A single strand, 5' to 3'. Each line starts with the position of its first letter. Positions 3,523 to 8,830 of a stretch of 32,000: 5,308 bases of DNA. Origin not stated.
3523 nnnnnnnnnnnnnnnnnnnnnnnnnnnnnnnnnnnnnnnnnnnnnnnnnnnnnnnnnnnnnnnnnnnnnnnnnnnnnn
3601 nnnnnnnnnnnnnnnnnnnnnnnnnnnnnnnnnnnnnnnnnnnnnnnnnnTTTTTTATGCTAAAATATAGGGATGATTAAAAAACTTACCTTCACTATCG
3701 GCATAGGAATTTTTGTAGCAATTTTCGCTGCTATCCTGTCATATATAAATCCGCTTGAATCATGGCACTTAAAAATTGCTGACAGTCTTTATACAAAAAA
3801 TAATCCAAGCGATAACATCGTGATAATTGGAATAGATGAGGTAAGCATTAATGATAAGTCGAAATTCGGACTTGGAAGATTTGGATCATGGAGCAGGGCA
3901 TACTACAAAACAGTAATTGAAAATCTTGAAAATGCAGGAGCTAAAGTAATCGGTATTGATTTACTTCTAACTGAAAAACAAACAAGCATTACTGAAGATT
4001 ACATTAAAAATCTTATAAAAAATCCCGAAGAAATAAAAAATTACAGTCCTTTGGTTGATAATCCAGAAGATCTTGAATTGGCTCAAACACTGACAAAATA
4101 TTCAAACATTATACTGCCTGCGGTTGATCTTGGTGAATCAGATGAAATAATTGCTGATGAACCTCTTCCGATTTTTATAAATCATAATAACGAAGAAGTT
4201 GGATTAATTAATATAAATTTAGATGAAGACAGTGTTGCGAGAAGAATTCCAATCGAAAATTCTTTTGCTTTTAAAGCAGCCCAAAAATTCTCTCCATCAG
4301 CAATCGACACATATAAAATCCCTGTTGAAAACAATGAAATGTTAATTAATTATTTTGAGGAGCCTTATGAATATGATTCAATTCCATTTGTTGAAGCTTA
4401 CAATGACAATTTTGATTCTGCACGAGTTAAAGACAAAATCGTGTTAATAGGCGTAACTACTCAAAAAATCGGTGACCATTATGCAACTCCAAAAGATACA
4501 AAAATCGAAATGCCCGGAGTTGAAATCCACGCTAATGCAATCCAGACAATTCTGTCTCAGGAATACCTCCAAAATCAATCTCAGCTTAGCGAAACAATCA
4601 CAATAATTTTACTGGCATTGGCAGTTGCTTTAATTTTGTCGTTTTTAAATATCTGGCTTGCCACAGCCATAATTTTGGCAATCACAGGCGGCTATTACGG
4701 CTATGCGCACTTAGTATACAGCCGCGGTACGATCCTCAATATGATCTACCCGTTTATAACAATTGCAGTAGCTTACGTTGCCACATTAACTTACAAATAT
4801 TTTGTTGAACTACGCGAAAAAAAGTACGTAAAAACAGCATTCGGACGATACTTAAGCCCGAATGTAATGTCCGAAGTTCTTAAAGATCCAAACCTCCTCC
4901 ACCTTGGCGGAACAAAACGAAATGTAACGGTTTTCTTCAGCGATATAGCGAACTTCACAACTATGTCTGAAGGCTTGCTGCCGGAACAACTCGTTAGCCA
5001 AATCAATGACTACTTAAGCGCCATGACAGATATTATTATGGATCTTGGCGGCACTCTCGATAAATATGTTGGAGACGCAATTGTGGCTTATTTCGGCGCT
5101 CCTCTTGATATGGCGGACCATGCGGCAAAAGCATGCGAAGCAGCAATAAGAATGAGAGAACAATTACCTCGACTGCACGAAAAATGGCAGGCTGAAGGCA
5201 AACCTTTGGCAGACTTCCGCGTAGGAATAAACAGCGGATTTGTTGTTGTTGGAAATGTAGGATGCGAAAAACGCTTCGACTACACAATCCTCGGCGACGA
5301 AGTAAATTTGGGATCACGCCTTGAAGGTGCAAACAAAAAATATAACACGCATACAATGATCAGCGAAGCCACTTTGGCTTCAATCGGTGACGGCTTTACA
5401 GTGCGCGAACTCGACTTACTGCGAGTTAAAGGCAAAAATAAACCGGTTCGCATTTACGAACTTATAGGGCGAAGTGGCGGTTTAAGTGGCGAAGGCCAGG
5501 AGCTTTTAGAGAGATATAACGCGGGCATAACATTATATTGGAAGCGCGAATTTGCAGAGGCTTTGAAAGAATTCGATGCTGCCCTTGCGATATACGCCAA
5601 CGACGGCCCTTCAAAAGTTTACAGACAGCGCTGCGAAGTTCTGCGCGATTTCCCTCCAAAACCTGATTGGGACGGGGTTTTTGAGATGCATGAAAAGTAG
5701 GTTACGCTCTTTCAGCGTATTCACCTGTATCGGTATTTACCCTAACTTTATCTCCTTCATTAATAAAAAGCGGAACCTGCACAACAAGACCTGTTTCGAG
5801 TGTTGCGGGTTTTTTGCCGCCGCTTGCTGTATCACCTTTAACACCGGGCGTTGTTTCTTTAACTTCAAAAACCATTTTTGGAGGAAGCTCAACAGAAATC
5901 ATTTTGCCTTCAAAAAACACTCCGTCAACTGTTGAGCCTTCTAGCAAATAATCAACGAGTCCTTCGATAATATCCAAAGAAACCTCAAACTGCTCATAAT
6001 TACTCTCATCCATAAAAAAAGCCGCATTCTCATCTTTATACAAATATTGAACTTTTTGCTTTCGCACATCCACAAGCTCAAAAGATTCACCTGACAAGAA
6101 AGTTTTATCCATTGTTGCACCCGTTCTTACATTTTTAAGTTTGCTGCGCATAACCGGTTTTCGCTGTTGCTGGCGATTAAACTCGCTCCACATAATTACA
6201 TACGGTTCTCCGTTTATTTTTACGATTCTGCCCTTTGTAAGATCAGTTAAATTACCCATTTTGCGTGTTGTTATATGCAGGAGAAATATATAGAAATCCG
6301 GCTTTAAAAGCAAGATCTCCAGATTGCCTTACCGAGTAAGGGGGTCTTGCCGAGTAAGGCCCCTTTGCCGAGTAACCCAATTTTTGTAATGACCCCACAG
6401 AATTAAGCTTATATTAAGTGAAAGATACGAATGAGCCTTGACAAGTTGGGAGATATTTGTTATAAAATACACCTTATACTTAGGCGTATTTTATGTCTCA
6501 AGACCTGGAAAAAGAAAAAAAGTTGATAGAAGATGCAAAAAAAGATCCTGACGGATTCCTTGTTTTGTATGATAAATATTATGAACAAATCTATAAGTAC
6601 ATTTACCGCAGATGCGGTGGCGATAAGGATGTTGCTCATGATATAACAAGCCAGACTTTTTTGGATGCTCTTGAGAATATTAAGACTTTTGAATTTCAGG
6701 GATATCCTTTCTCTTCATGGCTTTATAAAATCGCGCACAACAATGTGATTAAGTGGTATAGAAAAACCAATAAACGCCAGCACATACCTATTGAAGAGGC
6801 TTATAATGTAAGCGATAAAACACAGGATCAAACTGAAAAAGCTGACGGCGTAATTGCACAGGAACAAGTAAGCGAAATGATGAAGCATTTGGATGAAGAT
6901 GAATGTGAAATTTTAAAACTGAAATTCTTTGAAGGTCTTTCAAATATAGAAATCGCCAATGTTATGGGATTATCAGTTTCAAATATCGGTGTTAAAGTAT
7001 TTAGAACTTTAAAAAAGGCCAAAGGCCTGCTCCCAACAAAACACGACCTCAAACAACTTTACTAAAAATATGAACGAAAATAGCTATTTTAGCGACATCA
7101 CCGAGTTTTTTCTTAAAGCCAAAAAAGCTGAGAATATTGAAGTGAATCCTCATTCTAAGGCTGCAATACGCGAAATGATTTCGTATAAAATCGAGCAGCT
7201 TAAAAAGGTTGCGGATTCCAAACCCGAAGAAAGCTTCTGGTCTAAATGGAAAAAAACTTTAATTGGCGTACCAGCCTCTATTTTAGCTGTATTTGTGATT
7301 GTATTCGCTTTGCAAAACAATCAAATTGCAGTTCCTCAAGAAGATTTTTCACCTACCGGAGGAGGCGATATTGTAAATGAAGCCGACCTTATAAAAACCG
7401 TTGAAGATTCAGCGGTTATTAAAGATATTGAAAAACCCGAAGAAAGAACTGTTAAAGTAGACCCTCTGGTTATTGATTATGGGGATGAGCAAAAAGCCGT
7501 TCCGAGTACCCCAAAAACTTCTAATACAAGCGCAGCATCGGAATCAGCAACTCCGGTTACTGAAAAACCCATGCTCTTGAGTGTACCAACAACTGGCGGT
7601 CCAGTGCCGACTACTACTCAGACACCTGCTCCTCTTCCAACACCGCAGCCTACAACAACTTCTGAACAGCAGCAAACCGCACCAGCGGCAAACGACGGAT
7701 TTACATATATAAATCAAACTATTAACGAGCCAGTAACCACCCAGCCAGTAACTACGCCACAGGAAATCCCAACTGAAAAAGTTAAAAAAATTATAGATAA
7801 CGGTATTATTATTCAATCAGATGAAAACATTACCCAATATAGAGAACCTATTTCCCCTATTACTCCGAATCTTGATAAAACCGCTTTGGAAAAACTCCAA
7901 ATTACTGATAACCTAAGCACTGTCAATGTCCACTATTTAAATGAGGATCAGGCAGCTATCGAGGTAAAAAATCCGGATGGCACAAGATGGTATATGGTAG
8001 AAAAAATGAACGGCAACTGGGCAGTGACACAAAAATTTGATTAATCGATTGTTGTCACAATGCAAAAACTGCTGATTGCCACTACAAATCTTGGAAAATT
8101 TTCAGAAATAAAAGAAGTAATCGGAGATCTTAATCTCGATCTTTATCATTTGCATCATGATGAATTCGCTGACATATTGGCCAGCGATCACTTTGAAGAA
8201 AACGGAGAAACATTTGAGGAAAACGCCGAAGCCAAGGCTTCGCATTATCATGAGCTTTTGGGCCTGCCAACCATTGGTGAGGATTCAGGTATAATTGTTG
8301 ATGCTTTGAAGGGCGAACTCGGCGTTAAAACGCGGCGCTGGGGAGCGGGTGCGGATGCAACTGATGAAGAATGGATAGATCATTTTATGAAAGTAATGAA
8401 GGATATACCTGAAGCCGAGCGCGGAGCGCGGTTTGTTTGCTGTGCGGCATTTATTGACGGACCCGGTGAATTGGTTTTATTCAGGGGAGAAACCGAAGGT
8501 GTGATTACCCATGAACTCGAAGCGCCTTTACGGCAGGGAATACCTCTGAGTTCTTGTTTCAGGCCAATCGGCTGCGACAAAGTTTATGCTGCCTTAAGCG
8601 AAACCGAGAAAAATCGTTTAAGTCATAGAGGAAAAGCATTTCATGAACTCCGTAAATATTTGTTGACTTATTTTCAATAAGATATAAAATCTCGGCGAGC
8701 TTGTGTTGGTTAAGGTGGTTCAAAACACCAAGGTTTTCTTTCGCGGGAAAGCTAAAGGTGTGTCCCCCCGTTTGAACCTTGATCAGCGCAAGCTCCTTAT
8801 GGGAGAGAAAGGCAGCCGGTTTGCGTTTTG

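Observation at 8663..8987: Promoter-to-terminator unit with no ORF: a ~290-nt GC-enriched RNA with nested long-range helices (unclassified)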

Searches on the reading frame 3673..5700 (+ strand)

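Call 12: search_protein_families(library=pfam, proteins=[window:3673-5700:+])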
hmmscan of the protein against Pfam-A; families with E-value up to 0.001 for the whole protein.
window:3673-5700:+ (675 aa): 2 families
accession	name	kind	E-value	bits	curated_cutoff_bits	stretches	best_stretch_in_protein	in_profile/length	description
PF05226.16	CHASE2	-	8.6e-49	166.9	26.3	1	16-319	2-256/257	CHASE2 domain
PF00211.25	Guanylate_cyc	-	8.1e-24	84.7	21.9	1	415-595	6-179/183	Adenylate and Guanylate cyclase catalytic domain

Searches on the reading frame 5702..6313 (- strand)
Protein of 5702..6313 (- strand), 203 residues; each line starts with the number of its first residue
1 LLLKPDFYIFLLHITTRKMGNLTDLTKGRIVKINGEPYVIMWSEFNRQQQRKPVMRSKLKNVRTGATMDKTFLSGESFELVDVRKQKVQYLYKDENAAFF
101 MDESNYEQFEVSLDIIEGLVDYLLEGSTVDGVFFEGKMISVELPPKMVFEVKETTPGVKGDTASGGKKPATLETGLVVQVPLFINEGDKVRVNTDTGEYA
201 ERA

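Call 12: search_protein_families(library=pfam, proteins=[window:5702-6313:-])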
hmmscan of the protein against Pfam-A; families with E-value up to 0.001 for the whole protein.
window:5702-6313:- (203 aa): 3 families
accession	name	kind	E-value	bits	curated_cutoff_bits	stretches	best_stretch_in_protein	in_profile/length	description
PF09285.17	Elong-fact-P_C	-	8e-28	96.4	25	1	148-202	2-56/56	Elongation factor P, C-terminal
PF01132.26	EFP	-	1.7e-15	57.1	27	1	87-139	2-54/54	Elongation factor P (EF-P) OB domain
PF08207.18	EFP_N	-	1.6e-12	47.7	23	1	23-78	3-58/58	Elongation factor P (EF-P) KOW-like domain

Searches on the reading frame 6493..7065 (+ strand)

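Call 12: search_protein_families(library=pfam, proteins=[window:6493-7065:+])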
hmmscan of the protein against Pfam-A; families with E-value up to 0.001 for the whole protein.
window:6493-7065:+ (190 aa): 5 families
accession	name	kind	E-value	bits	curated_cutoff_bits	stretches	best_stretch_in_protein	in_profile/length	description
PF04542.20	Sigma70_r2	-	1.3e-13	51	24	1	25-94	1-70/71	Sigma-70 region 2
PF08281.18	Sigma70_r4_2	-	1.6e-09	37.7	25.7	1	124-175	2-53/54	Sigma-70, region 4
PF04545.22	Sigma70_r4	-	1.3e-05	25.1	24.1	1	130-175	2-47/50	Sigma-70, region 4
PF07638.17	Sigma70_ECF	-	7e-05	23.2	21.1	1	110-165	114-168/185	ECF sigma factor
PF06530.18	Phage_antitermQ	-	0.00058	20.2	26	1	109-171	40-101/118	Phage antitermination protein Q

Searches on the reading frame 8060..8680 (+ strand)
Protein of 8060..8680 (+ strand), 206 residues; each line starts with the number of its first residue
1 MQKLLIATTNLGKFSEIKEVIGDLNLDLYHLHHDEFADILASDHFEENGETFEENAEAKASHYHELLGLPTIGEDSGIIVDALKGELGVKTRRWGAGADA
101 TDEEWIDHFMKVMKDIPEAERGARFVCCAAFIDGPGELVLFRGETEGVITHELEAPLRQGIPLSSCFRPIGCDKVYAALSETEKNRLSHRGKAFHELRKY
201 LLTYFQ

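Call 12: search_protein_families(library=pfam, proteins=[window:8060-8680:+])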
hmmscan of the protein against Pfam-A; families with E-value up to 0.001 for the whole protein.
window:8060-8680:+ (206 aa): 1 family
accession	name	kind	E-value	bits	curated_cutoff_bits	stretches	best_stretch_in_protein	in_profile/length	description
PF01725.21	Ham1p_like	-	7.4e-42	143.8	22.5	1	4-200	1-186/186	Ham1 family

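Call 34: find_related_loci(query=window:8060-8680:+, collection=metagenome_contigs, flank=2500)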
Query window:8060-8680:+ (206 aa) in metagenome_contigs; peptide patterns used: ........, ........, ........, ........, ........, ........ (x = any residue, [..] = any of these).
244 stretches matched a pattern; 32 encode a relative of the query (tblastn E <= 1e-3); 32 distinct loci.
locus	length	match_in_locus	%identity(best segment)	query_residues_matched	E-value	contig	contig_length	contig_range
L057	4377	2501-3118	89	1-206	7e-120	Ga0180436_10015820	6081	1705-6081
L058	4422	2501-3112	78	1-206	1e-106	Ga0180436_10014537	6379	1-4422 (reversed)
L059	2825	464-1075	73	2-205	3e-105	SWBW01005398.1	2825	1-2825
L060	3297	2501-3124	70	3-201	1e-94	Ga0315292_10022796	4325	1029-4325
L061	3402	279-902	70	3-201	2e-94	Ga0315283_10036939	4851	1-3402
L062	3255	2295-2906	67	1-201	9e-93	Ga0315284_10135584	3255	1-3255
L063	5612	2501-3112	67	1-201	1e-91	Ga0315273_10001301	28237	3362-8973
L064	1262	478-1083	64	3-205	2e-89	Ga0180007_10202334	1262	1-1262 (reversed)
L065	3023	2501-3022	68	3-167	3e-76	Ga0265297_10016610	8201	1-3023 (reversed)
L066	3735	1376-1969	56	1-203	2e-71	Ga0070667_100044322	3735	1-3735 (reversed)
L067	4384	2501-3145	53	1-201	5e-71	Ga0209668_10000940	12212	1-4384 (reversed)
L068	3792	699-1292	53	1-202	2e-63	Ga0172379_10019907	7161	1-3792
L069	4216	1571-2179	53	1-206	2e-63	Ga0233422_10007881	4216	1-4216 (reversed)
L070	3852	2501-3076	52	3-201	8e-59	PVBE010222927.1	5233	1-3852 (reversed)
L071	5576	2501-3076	52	3-201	9e-59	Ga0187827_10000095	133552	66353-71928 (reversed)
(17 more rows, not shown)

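Call 38: find_homologous_proteins(query=window:8060-8680:+, max_evalue=1e-60)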
Query window:8060-8680:+ (206 aa): 132 proteins with E <= 1e-60 among 1894 candidates; the best 120 are listed.
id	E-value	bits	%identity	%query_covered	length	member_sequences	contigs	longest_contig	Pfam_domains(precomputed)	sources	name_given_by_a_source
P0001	1.7e-123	428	90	100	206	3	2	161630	PF01725.22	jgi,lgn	jgi:XTP/dITP diphosphohydrolase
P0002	4.7e-123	427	89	100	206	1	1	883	PF01725.22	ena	-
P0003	1.8e-122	425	89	100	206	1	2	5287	PF01725.22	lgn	-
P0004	4.6e-122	423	89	100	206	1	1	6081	PF01725.22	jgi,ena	-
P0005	5.3e-116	404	86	100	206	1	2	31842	PF01725.22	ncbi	ncbi:non-canonical purine NTP pyrophosphatase [Patescibacteria group bacterium]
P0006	4.2e-115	401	84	100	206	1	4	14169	PF01725.22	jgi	-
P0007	3.4e-114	398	84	100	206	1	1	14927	PF01725.22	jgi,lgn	jgi:XTP/dITP diphosphohydrolase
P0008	4.6e-111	387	81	100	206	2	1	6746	PF01725.22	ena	-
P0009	1.0e-109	383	79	100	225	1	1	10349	PF01725.22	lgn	-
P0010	5.4e-108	377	90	88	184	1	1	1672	PF01725.22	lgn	-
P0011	1.8e-106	372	80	100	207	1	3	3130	PF01725.22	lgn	-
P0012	9.4e-106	370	78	99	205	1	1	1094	PF01725.22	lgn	-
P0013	2.4e-104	365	78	100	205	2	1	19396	PF01725.22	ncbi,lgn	-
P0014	2.7e-103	362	77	97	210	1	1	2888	PF01725.22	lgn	-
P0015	3.0e-103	362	78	100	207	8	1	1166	PF01725.22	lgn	-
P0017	8.2e-103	360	77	100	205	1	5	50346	PF01725.22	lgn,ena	-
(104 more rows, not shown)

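Call 39: find_encoding_contigs(protein=P0001, flank=1600, max_places=2)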
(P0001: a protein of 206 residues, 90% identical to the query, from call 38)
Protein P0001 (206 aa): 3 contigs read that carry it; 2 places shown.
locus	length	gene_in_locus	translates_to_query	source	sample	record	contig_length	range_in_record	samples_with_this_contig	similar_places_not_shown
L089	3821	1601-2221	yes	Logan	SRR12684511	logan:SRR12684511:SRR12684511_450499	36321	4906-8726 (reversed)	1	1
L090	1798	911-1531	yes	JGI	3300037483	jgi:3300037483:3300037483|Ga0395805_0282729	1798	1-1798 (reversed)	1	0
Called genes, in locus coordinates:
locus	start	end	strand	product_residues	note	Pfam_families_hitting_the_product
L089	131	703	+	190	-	PF07638:Sigma70_ECF (weak), PF04542:Sigma70_r2, PF08281:Sigma70_r4_2, PF04545:Sigma70_r4 (weak)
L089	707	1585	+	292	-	-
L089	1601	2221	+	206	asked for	PF01725:Ham1p_like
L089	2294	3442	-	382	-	PF13439:Glyco_transf_4, PF00982:Glyco_transf_20 (weak), PF20706:GT4-conflict, PF00534:Glycos_transf_1, PF13692:Glyco_trans_1_4, PF13524:Glyco_trans_1_2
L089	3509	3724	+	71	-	-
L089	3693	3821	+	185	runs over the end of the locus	PF01596:Methyltransf_3, PF13578:Methyltransf_24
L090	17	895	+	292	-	-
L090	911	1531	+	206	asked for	PF01725:Ham1p_like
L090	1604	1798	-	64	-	?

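Call 40: find_encoding_contigs(protein=P0003, flank=1600, max_places=2)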
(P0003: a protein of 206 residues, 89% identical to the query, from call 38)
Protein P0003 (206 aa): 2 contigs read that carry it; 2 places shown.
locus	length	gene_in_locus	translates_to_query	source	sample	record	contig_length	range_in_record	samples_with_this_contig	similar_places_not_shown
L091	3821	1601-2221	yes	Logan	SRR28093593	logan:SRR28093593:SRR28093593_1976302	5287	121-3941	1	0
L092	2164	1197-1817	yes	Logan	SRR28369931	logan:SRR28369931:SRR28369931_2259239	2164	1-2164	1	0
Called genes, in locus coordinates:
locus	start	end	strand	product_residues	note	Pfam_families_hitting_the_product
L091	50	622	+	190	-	PF04542:Sigma70_r2, PF08281:Sigma70_r4_2, PF04545:Sigma70_r4 (weak)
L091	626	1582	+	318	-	-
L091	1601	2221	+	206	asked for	PF01725:Ham1p_like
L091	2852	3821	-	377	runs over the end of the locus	PF13439:Glyco_transf_4 (weak), PF20706:GT4-conflict, PF00534:Glycos_transf_1, PF13692:Glyco_trans_1_4, PF13524:Glyco_trans_1_2 (weak)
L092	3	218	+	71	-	?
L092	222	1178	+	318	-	-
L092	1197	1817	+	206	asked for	PF01725:Ham1p_like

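Call 41: find_encoding_contigs(protein=P0006, flank=1600, max_places=2)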
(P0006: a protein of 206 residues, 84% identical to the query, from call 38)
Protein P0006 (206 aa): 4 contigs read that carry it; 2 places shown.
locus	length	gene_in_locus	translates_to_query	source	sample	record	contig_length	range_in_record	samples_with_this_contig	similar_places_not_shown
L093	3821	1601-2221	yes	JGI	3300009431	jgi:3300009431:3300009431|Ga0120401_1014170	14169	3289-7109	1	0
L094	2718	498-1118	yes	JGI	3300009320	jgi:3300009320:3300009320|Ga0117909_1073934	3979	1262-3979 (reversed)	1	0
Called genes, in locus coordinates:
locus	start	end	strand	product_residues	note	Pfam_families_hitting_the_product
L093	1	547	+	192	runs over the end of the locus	PF04542:Sigma70_r2, PF08281:Sigma70_r4_2, PF04545:Sigma70_r4 (weak)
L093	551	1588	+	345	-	-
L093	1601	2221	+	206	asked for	PF01725:Ham1p_like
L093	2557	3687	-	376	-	PF13439:Glyco_transf_4, PF00982:Glyco_transf_20 (weak), PF20706:GT4-conflict, PF00534:Glycos_transf_1, PF13692:Glyco_trans_1_4, PF13524:Glyco_trans_1_2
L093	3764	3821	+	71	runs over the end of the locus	-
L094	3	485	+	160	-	?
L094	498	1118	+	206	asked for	PF01725:Ham1p_like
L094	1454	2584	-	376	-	PF13439:Glyco_transf_4, PF00982:Glyco_transf_20 (weak), PF20706:GT4-conflict, PF00534:Glycos_transf_1, PF13692:Glyco_trans_1_4, PF13524:Glyco_trans_1_2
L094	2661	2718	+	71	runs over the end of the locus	-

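Call 42: find_encoding_contigs(protein=P0007, flank=1600, max_places=2)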
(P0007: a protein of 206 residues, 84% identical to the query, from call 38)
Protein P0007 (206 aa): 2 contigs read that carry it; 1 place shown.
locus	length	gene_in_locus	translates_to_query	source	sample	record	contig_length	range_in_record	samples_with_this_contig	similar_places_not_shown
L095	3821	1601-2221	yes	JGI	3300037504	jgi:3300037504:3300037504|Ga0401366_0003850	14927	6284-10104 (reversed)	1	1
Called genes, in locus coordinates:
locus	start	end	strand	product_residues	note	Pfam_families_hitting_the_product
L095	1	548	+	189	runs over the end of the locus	PF04542:Sigma70_r2, PF08281:Sigma70_r4_2, PF04545:Sigma70_r4 (weak)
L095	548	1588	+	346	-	-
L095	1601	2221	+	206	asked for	PF01725:Ham1p_like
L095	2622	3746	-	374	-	PF13439:Glyco_transf_4, PF20706:GT4-conflict, PF00534:Glycos_transf_1, PF13692:Glyco_trans_1_4, PF13524:Glyco_trans_1_2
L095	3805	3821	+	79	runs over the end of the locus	-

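Call 44: find_encoding_contigs(protein=P0009, flank=1600, max_places=1)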
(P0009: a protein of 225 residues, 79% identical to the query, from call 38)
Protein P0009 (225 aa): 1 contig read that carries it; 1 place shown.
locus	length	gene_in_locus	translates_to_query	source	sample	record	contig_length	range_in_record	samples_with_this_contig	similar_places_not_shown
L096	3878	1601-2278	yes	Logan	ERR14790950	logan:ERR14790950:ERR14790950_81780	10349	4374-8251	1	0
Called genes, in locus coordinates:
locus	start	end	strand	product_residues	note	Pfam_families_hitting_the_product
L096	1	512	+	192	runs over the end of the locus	PF07638:Sigma70_ECF (weak), PF04542:Sigma70_r2, PF08281:Sigma70_r4_2, PF04545:Sigma70_r4 (weak)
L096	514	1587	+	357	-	-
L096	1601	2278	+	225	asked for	PF01725:Ham1p_like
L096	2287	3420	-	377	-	PF13439:Glyco_transf_4 (weak), PF20706:GT4-conflict, PF00534:Glycos_transf_1, PF13692:Glyco_trans_1_4, PF13524:Glyco_trans_1_2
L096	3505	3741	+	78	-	-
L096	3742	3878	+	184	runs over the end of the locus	PF01596:Methyltransf_3, PF13578:Methyltransf_24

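Call 45: find_encoding_contigs(protein=P0011, flank=1600, max_places=1)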
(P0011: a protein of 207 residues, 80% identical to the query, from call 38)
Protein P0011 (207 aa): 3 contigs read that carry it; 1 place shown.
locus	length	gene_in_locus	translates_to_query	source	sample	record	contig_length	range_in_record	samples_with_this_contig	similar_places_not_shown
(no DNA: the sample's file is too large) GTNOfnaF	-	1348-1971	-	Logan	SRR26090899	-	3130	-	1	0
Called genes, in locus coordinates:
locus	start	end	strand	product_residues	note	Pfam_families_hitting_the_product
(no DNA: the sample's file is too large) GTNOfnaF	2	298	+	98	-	?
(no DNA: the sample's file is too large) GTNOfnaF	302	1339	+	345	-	-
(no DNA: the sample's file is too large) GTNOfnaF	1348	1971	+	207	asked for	PF01725:Ham1p_like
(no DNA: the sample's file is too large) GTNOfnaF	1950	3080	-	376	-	PF13439:Glyco_transf_4 (weak), PF20706:GT4-conflict, PF00534:Glycos_transf_1, PF13692:Glyco_trans_1_4, PF13524:Glyco_trans_1_2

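Call 46: find_encoding_contigs(protein=P0013, flank=1600, max_places=1)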
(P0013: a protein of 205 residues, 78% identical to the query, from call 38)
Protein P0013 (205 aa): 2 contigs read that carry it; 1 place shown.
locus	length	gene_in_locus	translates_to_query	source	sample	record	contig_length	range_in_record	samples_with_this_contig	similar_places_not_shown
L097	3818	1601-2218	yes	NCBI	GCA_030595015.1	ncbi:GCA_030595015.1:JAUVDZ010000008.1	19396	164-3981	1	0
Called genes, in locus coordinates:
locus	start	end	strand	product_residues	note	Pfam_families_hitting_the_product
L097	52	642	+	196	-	PF04542:Sigma70_r2, PF08281:Sigma70_r4_2, PF04545:Sigma70_r4 (weak)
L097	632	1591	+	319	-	-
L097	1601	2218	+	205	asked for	PF01725:Ham1p_like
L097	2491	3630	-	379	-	PF13439:Glyco_transf_4 (weak), PF00982:Glyco_transf_20 (weak), PF20706:GT4-conflict, PF00534:Glycos_transf_1, PF13692:Glyco_trans_1_4, PF13524:Glyco_trans_1_2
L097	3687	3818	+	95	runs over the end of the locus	-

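Call 47: find_encoding_contigs(protein=P0017, flank=1600, max_places=1)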
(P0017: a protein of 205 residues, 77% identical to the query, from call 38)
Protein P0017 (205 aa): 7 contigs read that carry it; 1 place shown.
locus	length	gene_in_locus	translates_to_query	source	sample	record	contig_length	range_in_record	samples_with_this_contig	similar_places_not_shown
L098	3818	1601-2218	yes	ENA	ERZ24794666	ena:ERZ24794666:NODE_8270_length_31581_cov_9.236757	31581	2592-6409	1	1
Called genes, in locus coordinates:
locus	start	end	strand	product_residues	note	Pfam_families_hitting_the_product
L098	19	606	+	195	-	PF07638:Sigma70_ECF (faint), PF04542:Sigma70_r2, PF08281:Sigma70_r4_2, PF04545:Sigma70_r4 (weak)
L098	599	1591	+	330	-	-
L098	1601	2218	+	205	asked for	PF01725:Ham1p_like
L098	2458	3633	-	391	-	PF13439:Glyco_transf_4 (weak), PF20706:GT4-conflict, PF00534:Glycos_transf_1, PF00982:Glyco_transf_20 (weak), PF13692:Glyco_trans_1_4, PF13524:Glyco_trans_1_2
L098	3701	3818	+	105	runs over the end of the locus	-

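Call 49: find_encoding_contigs(protein=P0010, flank=1600, max_places=1)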
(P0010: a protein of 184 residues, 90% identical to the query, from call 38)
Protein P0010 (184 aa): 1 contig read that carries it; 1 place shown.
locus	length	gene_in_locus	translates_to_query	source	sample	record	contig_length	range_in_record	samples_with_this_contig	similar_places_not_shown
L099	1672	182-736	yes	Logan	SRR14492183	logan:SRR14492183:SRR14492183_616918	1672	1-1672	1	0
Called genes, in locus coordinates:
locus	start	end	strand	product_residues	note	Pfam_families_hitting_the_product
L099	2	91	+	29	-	?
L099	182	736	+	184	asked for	PF01725:Ham1p_like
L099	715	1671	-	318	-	?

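Call 50: find_encoding_contigs(protein=P0008, flank=1600, max_places=2)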
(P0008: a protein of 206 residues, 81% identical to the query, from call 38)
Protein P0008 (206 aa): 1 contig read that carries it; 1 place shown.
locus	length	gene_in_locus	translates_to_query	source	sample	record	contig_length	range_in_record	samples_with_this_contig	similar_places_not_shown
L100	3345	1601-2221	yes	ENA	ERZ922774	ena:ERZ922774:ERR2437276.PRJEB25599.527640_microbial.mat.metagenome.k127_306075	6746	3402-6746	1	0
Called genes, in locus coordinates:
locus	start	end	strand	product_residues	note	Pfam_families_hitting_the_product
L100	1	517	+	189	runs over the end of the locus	PF04542:Sigma70_r2, PF08281:Sigma70_r4_2, PF04545:Sigma70_r4 (weak)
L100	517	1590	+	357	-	-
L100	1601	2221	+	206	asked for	PF01725:Ham1p_like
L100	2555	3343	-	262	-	?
